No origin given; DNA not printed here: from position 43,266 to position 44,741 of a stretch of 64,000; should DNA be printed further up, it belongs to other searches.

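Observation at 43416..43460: Both CetZ-like proteins end in KDIPSLL, resembling the FtsZ C-terminal anchor peptide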

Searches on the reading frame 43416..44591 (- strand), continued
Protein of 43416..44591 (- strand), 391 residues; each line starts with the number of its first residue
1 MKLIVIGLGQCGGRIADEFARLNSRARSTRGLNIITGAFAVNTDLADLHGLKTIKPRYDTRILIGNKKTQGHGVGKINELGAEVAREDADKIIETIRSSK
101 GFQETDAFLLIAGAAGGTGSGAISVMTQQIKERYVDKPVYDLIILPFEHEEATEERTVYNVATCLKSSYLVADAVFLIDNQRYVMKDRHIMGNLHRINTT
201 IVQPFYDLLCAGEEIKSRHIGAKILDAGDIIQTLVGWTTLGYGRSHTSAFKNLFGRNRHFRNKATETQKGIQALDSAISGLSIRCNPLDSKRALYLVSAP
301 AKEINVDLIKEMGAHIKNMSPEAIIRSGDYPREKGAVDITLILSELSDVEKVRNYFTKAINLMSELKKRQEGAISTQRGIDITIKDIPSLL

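Call 37: find_encoding_contigs(protein=P0140, flank=8000, max_places=2)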
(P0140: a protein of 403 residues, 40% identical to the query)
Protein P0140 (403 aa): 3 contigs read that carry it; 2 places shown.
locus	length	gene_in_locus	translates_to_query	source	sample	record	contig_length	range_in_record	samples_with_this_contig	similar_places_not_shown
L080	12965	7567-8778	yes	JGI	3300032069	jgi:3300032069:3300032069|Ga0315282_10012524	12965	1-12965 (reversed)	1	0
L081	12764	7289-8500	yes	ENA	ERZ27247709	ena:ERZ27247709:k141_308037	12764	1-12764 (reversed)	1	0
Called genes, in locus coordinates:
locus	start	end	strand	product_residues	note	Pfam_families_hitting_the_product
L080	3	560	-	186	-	?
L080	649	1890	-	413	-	PF12704:MacB_PCD, PF02687:FtsX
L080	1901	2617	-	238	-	PF00005:ABC_tran, PF02463:SMC_N (faint), PF13304:AAA_21 (faint)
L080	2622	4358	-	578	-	PF25917:BSH_RND (faint), PF25973:BSH_CzcB (faint), PF25881:HH_YBHG (faint), PF25990:Beta-barrel_YknX (faint), PF25954:Beta-barrel_RND_2 (weak), PF25967:RND-MFP_C (weak), PF25989:YknX_C (weak)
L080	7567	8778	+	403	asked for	PF00091:Tubulin, PF21011:CetZ_C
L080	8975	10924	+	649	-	PF07728:AAA_5 (weak), PF13191:AAA_16 (faint), PF00004:AAA, PF17862:AAA_lid_3, PF01434:Peptidase_M41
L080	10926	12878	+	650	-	PF00004:AAA, PF17862:AAA_lid_3, PF01434:Peptidase_M41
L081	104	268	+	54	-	-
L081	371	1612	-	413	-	PF12704:MacB_PCD, PF02687:FtsX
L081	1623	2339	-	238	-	PF00005:ABC_tran, PF02463:SMC_N (faint), PF13304:AAA_21 (faint)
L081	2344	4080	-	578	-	PF25917:BSH_RND (faint), PF25973:BSH_CzcB (faint), PF25881:HH_YBHG (faint), PF25990:Beta-barrel_YknX (faint), PF25954:Beta-barrel_RND_2 (weak), PF25967:RND-MFP_C (weak), PF25989:YknX_C (weak)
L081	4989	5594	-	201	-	PF14528:LAGLIDADG_3 (faint)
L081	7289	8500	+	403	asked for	PF00091:Tubulin, PF21011:CetZ_C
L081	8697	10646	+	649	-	PF07728:AAA_5 (weak), PF13191:AAA_16 (faint), PF00004:AAA, PF17862:AAA_lid_3, PF01434:Peptidase_M41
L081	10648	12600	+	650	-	PF00004:AAA, PF17862:AAA_lid_3, PF01434:Peptidase_M41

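Call 38: predict_structure(alignment_id=A1)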
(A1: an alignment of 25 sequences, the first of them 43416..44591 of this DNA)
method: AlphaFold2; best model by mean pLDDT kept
length: 391 residues; sequences in the alignment: 25
mean_pLDDT: 90.7   pTM: 0.88
mean pLDDT of the five models: 90.7, 90.2, 89.3, 89.3, 86.5
residues with pLDDT >= 90: 287; 70-90: 81; 50-70: 17; < 50: 6
segments of 3 or more residues with pLDDT < 50: 254-258
pLDDT, mean of each block of 10 residues (from residue 1): 97 98 94 96 96 95 94 89 97 95 96 96 98 97 94 88 96 97 79 87 94 90 91 97 82 50 78 95 95 96 90 95 95 88 96 93 83 80 73 48
secondary structure, 60 per line:
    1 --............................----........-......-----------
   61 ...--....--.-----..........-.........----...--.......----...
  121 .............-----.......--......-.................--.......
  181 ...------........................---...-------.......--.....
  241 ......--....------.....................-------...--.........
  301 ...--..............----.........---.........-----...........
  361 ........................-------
elements in order: E3-8 H9-30 E35-42 H45-49 E61-63 H66-69 H78-87 H89-97 E107-113 H118-133 E139-145 H148-153 H155-171 E174-179 H180-183 H190-213 H227-233 E236-246 H249-252 H259-279 E292-300 H306-319 E324-332 E336-344 H350-384

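Call 39: find_encoding_contigs(protein=P0157, flank=8000, max_places=1)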
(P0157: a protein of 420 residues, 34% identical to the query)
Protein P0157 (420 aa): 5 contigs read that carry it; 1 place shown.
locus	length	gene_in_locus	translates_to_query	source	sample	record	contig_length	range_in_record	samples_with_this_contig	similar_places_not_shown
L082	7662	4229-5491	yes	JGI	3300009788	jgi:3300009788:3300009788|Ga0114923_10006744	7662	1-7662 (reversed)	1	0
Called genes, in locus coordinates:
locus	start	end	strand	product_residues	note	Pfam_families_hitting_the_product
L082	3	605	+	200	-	?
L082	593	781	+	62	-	-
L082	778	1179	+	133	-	-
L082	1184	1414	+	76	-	-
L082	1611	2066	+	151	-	-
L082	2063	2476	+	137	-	-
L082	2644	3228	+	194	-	-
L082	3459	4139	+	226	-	-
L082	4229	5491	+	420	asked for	PF00091:Tubulin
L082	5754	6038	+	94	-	-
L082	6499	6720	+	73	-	PF23474:Acb1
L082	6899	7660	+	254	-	?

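Call 40: find_encoding_contigs(protein=P0126, flank=8000, max_places=1)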
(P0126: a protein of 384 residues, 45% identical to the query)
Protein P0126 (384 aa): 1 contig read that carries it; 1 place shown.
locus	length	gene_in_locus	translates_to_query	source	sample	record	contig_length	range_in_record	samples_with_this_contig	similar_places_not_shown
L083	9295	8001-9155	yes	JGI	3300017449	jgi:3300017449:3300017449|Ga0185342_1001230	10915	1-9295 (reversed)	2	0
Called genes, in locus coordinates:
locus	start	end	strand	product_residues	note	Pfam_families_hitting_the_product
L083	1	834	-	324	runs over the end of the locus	PF01032:FecCD, PF00950:ABC-3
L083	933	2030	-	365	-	PF01497:Peripla_BP_2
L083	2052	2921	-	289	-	PF13489:Methyltransf_23 (weak), PF00398:RrnaAD (weak), PF06325:PrmA (weak), PF13847:Methyltransf_31 (weak), PF08241:Methyltransf_11 (faint), PF08242:Methyltransf_12, PF13649:Methyltransf_25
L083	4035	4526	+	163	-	PF03073:TspO_MBR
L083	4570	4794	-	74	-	-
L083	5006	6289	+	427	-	PF00890:FAD_binding_2 (weak), PF01266:DAO (faint), PF01494:FAD_binding_3 (weak), PF03486:HI0933_like (weak), PF07992:Pyr_redox_2 (weak), PF12831:FAD_oxidored, PF13450:NAD_binding_8 (weak), PF01494:FAD_binding_3 (weak), +1 more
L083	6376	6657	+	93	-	-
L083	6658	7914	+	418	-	PF00890:FAD_binding_2, PF01134:GIDA (weak), PF01266:DAO (faint), PF01494:FAD_binding_3, PF03486:HI0933_like, PF07992:Pyr_redox_2 (weak), PF12831:FAD_oxidored (weak)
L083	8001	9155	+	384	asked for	PF00091:Tubulin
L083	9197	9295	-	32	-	?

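Call 43: list_cluster_members(proteins=[P0136, P0138, P0148, P0154, P0174, P0189, P0134, P0127, P0160, P0124])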
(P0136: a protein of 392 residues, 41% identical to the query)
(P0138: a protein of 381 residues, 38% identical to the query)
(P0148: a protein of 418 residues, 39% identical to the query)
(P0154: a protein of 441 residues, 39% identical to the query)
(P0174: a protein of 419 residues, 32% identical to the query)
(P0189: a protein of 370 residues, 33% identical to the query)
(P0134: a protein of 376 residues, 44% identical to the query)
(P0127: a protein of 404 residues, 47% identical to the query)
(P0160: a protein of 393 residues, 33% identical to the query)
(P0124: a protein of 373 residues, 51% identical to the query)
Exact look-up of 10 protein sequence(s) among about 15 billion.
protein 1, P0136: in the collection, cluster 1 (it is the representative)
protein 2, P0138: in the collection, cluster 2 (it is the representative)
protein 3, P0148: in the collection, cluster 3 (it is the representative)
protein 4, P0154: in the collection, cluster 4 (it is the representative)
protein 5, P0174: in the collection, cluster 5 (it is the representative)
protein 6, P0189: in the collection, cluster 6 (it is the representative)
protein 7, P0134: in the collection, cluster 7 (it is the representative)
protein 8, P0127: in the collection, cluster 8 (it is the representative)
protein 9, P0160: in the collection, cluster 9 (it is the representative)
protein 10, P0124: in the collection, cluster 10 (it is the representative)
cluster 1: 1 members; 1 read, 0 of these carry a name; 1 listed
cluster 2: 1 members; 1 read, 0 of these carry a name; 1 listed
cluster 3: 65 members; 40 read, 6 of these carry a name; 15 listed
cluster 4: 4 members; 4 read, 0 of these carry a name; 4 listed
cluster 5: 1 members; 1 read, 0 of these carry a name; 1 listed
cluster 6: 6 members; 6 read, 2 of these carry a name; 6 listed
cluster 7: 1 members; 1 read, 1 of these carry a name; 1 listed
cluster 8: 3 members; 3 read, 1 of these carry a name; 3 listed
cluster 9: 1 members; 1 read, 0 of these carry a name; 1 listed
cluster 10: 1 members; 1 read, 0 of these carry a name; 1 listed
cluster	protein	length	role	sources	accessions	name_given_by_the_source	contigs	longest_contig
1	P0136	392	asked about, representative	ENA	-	-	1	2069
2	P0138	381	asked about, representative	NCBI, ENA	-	-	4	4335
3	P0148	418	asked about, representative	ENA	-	-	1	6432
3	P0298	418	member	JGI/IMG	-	cell division GTPase FtsZ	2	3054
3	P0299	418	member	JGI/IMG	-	cell division GTPase FtsZ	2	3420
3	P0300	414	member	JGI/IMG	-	cell division GTPase FtsZ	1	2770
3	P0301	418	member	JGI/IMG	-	cell division GTPase FtsZ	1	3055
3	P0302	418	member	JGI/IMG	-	cell division GTPase FtsZ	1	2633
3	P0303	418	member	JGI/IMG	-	cell division GTPase FtsZ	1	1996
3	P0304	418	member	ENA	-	-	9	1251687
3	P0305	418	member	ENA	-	-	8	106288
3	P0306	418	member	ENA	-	-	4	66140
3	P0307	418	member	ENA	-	-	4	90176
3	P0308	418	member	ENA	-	-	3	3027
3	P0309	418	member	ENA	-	-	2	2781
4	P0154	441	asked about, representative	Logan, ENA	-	-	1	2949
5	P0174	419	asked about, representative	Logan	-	-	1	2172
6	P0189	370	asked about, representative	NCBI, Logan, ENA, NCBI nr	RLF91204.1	cell division protein [Thermococci archaeon] | MAG: cell division protein [Thermococci archaeon]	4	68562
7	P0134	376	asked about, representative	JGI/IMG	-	cell division GTPase FtsZ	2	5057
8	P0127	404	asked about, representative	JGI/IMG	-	-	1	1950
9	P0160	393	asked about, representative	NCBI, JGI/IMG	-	-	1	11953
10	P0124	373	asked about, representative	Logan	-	-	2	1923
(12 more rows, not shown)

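Call 44: list_cluster_members(proteins=[P0196, P0214, P0219, P0235, P0236, P0250, P0251, P0266, P0246, P0222])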
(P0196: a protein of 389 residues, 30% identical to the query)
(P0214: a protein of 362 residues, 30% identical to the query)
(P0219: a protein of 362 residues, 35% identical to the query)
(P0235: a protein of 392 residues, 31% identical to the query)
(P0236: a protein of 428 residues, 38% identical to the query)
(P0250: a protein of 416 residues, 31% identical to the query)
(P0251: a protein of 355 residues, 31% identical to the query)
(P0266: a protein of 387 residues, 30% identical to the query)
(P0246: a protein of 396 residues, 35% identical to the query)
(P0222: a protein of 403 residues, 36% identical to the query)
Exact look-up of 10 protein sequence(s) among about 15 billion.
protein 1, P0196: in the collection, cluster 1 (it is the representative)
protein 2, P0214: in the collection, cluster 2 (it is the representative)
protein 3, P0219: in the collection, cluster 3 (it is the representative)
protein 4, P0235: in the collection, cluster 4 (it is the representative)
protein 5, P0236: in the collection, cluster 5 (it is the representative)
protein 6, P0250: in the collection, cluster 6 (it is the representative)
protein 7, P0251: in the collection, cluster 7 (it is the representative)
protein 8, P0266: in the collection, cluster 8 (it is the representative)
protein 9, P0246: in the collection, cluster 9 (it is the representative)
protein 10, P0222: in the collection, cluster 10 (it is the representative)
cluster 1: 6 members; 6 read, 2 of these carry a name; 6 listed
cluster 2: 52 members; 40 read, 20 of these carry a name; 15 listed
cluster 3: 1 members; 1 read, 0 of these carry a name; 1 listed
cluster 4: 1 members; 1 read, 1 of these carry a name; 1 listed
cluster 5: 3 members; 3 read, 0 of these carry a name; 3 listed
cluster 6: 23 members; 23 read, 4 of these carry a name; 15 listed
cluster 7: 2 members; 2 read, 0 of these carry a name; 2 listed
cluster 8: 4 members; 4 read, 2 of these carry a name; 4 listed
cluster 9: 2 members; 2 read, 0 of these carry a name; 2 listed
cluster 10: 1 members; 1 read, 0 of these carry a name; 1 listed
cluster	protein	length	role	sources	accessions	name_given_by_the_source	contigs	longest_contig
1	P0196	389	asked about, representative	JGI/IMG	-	-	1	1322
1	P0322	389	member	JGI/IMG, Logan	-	cell division GTPase FtsZ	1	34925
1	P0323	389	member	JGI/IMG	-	cell division GTPase FtsZ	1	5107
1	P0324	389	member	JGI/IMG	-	-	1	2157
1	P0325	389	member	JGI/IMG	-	-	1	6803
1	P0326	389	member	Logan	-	-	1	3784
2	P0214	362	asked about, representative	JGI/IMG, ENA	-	-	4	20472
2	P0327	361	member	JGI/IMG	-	cell division GTPase FtsZ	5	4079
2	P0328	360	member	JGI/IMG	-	cell division GTPase FtsZ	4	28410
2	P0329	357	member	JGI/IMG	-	cell division GTPase FtsZ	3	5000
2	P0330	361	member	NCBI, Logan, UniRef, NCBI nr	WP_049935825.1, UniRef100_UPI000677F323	tubulin/FtsZ family protein [Haloplanus natans] | tubulin/FtsZ family protein n=1 Tax=Haloplanus natans TaxID=376171 RepID=UPI000677F323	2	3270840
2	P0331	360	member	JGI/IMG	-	cell division GTPase FtsZ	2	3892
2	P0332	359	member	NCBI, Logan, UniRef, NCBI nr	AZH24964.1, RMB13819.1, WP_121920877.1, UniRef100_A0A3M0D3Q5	tubulin/FtsZ family protein [Haloplanus aerogenes] | Tubulin-like protein CetZ n=1 Tax=Haloplanus aerogenes TaxID=660522 RepID=A0A3M0D3Q5_9EURY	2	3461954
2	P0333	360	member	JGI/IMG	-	cell division GTPase FtsZ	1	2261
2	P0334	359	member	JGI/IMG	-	cell division GTPase FtsZ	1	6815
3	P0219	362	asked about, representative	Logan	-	-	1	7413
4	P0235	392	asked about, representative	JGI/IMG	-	cell division GTPase FtsZ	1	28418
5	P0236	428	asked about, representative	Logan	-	-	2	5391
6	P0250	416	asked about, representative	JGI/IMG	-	cell division GTPase FtsZ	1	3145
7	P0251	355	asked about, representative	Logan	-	-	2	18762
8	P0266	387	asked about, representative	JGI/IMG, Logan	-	cell division GTPase FtsZ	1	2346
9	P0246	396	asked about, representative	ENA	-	-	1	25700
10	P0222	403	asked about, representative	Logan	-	-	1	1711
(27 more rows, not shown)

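Call 47: find_homologous_proteins(query=P0203, max_evalue=1e-10)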
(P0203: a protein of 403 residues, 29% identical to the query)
Query P0203 (403 aa): 1904 proteins with E <= 1e-10 among 8000 candidates; the best 120 are listed.
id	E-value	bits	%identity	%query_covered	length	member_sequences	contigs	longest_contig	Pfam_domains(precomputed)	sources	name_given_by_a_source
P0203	2.7e-261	884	100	100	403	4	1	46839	PF21011.3,PF00091.32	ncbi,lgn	ncbi:MAG: hypothetical protein QXW18_06235 [Candidatus Bathyarchaeia archaeon]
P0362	4.8e-241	817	89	100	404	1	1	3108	PF21011.3,PF13809.13,PF00091.32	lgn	-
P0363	7.4e-235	797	88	100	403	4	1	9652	PF21011.3,PF13809.13,PF00091.32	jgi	-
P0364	4.0e-234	794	88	100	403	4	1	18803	PF21011.3,PF13809.13,PF00091.32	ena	-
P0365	5.0e-122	425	51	100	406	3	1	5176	PF21011.3,PF00091.32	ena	-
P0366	9.5e-75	270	39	91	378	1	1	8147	PF21011.3,PF00091.32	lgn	-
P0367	1.5e-62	230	37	100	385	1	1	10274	PF21011.3,PF00091.32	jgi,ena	-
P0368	1.7e-61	226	36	100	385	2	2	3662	PF21011.3,PF00091.32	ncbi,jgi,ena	ncbi:MAG: tubulin/FtsZ family protein [Candidatus Syntropharchaeia archaeon]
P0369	2.0e-61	226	36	91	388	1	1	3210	PF21011.3,PF00091.32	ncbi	-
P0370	2.0e-60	223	35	100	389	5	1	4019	PF21011.3,PF00091.32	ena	-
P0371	1.3e-59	220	36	91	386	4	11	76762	PF21011.3,PF00091.32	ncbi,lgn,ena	-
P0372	1.3e-59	220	36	100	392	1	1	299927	PF21011.3,PF00091.32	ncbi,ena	-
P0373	3.7e-59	219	35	100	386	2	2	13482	PF21011.3,PF00091.32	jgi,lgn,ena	-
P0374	6.8e-59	218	35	100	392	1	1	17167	PF21011.3,PF00091.32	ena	-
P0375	4.0e-58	215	36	96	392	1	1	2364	PF21011.3,PF00091.32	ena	-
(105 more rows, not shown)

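Call 58: fold_search(model_id=the predicted structure, library=pdb)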
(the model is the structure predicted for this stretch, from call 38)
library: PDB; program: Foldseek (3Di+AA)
matches with E <= 10: 1777; with E <= 0.001: 1142
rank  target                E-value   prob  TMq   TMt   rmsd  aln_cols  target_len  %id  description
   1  4b46                  1.1e-34  1.00  0.78  0.92   2.4       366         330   31  CetZ1 from Haloferax volcanii - GDP bound monomer (released 2013-08-14)
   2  4b45_A                1.2e-31  1.00  0.79  0.92   2.5       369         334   28  CetZ2 from Haloferax volcanii - GTPgS bound protofilament (released 2013-08-14)
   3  3zid_A                2.8e-27  1.00  0.75  0.81   4.6       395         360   23  CetZ from Methanosaeta thermophila strain DSM 6194 (released 2013-08-14)
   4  3zid_B                1.8e-25  1.00  0.74  0.84   3.5       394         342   22  CetZ from Methanosaeta thermophila strain DSM 6194 (released 2013-08-14)
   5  4dxd                  5.4e-25  1.00  0.66  0.83   3.5       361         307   21  Staphylococcal Aureus FtsZ in complex with 723 (released 2012-05-23)
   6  8h1o_A                2.3e-24  1.00  0.66  0.82   3.4       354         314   21  Cryo-EM structure of KpFtsZ-monobody double helical tube (released 2023-08-02)
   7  6kvq                  3.0e-24  1.00  0.66  0.82   3.6       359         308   21  S. aureus FtsZ in complex with BOFP (compound 3) (released 2020-01-15)
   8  2r6r                  3.4e-24  1.00  0.68  0.81   3.6       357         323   23  Aquifex aeolicus FtsZ (released 2007-10-16)
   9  6yd1                  4.1e-24  1.00  0.66  0.83   3.6       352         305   21  SaFtsZ-DFMBA (released 2021-07-28)
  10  5h5g_A                4.6e-24  1.00  0.65  0.82   3.8       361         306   21  Staphylococcus aureus FtsZ-GDP in T and R states (released 2017-05-24)
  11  7ojd                  6.7e-24  1.00  0.66  0.83   3.5       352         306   21  SaFtsZ(D46A) complexed with GDP (released 2022-03-02)
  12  5xdv                  8.1e-24  1.00  0.67  0.84   3.5       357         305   21  Staphylococcus aureus FtsZ 12-316 G196S complexed with TXA6101 (released 2017-08-02)
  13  7ojc                  9.2e-24  1.00  0.66  0.82   3.6       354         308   21  SaFtsZ(Q48A) complexed with GDP (released 2022-03-02)
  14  2vxy                  9.8e-24  1.00  0.67  0.83   3.5       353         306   20  The structure of FTsZ from Bacillus subtilis at 1.7A resolution (released 2008-09-30)
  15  5mn4                  1.3e-23  1.00  0.64  0.81   3.9       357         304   21  S. aureus FtsZ 12-316 F138A GDP Open form (1FOf) (released 2016-12-21)
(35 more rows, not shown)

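Call 62: find_encoding_contigs(protein=P0276, flank=7000, max_places=1)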
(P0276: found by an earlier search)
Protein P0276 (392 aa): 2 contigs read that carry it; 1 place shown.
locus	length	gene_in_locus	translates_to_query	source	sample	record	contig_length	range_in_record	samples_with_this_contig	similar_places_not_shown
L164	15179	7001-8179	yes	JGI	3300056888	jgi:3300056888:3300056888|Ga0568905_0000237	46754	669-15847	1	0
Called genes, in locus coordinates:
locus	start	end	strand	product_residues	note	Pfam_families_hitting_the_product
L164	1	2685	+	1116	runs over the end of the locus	?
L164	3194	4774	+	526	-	PF01833:TIG (faint), PF13620:CarboxypepD_reg (faint), PF19077:Big_13 (faint), PF25788:Ig_Rha78A_N (weak)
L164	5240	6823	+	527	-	PF01833:TIG (faint)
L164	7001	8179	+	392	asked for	PF00091:Tubulin, PF21011:CetZ_C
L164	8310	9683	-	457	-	PF17289:Terminase_6C (weak)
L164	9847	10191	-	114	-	-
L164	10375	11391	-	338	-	PF01384:PHO4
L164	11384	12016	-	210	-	PF01865:PhoU_div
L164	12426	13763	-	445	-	PF05496:RuvB_N, PF13173:AAA_14 (weak), PF00004:AAA, PF16193:AAA_assoc_2, PF12002:MgsA_C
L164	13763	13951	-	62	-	-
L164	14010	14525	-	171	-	PF01871:AMMECR1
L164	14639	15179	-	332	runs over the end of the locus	PF04055:Radical_SAM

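Call 63: find_encoding_contigs(protein=P0135, flank=7000, max_places=1)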
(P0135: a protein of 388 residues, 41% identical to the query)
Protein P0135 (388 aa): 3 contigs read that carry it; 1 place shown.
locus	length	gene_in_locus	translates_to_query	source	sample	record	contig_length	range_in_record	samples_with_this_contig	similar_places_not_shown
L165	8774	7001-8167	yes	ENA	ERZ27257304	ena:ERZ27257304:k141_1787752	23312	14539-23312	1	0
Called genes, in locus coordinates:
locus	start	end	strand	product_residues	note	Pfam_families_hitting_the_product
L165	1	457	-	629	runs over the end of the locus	PF00662:Proton_antipo_N, PF00361:Proton_antipo_M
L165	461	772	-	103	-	PF00420:Oxidored_q2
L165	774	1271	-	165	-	PF00499:Oxidored_q3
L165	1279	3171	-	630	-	PF13187:Fer4_9 (faint), PF14691:Fer4_20, PF00070:Pyr_redox (faint), PF01266:DAO, PF01946:Thi4 (weak), PF07992:Pyr_redox_2, PF13450:NAD_binding_8, PF00037:Fer4 (weak), +3 more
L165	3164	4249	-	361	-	PF00146:NADHdh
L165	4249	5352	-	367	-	PF00346:Complex1_49kDa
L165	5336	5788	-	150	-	PF00329:Complex1_30kDa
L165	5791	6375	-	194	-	PF01058:Oxidored_q6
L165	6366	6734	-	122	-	PF00507:Oxidored_q4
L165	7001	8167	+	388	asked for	PF00091:Tubulin, PF21011:CetZ_C (weak)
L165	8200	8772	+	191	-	?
